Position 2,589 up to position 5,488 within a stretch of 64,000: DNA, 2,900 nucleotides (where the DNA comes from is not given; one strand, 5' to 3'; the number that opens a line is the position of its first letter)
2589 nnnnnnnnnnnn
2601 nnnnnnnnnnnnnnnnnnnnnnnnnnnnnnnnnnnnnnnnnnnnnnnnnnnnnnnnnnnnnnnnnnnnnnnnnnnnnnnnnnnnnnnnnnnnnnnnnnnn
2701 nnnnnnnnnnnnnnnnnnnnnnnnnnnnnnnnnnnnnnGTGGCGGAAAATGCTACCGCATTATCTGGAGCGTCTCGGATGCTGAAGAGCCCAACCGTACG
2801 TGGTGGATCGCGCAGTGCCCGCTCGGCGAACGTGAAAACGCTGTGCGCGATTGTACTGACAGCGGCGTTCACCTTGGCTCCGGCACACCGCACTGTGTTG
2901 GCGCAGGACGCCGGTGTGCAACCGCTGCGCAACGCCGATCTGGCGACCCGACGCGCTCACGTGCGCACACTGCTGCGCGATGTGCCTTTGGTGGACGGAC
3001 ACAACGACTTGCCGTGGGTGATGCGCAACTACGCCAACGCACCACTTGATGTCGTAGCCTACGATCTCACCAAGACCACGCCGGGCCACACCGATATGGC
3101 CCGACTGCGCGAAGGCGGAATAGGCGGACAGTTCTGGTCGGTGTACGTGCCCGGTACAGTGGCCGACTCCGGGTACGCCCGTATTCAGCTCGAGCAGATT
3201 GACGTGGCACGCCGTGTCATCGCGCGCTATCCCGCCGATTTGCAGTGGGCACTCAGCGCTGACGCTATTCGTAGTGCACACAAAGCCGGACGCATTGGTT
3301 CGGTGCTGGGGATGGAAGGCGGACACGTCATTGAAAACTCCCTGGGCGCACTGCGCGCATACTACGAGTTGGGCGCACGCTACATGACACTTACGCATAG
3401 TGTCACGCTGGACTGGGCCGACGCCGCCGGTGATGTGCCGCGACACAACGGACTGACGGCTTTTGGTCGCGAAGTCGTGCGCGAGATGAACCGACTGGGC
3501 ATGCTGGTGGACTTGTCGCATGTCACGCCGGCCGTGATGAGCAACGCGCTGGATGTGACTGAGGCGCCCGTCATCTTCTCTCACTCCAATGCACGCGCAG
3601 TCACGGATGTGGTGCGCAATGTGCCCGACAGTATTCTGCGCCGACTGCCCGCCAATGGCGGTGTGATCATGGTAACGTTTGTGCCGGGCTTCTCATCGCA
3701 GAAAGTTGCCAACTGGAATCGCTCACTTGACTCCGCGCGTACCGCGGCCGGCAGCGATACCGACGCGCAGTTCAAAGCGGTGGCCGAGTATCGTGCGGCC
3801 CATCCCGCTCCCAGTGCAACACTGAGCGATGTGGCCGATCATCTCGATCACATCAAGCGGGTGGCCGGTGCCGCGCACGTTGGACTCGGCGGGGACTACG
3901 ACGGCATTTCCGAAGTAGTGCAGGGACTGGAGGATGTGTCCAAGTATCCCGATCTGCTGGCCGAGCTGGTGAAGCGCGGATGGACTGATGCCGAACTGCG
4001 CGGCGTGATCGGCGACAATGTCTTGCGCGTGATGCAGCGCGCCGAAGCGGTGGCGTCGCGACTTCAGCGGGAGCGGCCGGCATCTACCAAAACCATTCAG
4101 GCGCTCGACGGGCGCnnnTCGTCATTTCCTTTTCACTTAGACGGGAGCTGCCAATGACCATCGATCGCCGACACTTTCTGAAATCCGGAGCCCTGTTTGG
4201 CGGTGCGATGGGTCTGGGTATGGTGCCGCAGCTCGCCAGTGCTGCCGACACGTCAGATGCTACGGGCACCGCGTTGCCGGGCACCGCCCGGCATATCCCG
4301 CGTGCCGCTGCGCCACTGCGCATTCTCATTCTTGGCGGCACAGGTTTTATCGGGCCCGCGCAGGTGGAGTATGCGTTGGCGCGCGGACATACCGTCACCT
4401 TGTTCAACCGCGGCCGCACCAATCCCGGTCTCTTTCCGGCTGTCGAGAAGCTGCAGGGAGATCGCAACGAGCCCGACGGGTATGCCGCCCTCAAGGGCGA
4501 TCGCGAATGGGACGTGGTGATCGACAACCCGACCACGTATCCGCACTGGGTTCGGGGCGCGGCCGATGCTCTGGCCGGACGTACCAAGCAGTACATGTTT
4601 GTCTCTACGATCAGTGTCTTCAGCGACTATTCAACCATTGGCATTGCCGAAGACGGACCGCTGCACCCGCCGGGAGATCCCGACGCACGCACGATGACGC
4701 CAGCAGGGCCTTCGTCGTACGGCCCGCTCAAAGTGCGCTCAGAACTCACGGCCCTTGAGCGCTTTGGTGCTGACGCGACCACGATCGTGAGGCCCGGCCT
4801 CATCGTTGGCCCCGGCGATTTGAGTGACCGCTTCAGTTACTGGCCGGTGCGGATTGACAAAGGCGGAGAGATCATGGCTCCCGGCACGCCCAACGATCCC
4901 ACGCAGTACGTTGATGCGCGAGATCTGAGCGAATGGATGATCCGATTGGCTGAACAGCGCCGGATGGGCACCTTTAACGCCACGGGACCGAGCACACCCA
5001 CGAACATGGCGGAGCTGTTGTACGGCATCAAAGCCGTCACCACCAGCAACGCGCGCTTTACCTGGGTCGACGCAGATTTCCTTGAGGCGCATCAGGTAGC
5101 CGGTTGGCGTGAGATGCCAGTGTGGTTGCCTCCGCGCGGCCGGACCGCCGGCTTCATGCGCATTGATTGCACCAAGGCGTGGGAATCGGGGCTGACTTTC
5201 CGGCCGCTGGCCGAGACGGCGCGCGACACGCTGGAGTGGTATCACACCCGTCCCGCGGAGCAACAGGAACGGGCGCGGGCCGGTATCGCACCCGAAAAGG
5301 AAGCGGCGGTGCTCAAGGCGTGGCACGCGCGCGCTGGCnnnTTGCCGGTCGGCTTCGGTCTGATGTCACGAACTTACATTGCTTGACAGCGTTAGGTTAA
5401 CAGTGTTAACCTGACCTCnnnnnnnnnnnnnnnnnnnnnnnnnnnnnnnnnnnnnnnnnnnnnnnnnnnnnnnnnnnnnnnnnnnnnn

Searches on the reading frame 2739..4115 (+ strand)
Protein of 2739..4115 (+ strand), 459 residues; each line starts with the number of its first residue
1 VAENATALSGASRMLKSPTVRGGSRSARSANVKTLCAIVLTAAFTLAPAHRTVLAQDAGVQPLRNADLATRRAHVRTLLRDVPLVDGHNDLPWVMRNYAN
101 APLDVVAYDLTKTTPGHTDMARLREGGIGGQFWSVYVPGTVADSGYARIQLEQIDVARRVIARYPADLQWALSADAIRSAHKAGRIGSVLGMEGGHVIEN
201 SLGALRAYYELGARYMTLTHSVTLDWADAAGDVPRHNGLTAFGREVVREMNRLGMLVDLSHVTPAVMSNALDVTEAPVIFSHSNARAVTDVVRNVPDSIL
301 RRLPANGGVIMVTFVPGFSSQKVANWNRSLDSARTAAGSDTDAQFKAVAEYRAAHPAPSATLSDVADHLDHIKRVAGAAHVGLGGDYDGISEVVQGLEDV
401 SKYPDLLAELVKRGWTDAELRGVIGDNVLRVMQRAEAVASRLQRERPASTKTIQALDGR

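Call 55: search_protein_families(library=pfam, proteins=[window:2739-4115:+], max_evalue=0.001)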
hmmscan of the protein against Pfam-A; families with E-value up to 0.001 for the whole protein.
window:2739-4115:+ (459 aa): 1 family
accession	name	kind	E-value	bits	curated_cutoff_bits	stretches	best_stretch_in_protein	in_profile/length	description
PF01244.27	Peptidase_M19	-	3.4e-112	375.1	26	1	78-433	2-318/319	Membrane dipeptidase (Peptidase family M19)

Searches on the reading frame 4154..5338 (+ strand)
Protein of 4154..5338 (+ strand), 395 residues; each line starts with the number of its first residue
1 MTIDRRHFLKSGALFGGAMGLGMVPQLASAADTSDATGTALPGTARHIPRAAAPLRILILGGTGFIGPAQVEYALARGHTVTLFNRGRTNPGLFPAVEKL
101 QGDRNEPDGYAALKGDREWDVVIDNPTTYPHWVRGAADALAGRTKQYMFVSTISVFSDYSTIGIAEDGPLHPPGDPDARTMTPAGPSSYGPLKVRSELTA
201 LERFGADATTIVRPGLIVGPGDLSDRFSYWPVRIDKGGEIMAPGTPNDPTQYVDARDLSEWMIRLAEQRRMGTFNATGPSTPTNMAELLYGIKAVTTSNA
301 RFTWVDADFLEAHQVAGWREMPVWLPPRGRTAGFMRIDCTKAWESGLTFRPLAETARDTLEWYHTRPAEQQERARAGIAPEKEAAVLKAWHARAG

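Call 55: search_protein_families(library=pfam, proteins=[window:4154-5338:+], max_evalue=0.001)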
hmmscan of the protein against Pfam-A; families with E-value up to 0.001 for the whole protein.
window:4154-5338:+ (395 aa): 1 family
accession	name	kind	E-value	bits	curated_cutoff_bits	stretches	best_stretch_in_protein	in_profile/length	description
PF01370.27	Epimerase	-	4.8e-09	36.4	20.9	1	57-270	1-229/240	NAD dependent epimerase/dehydratase family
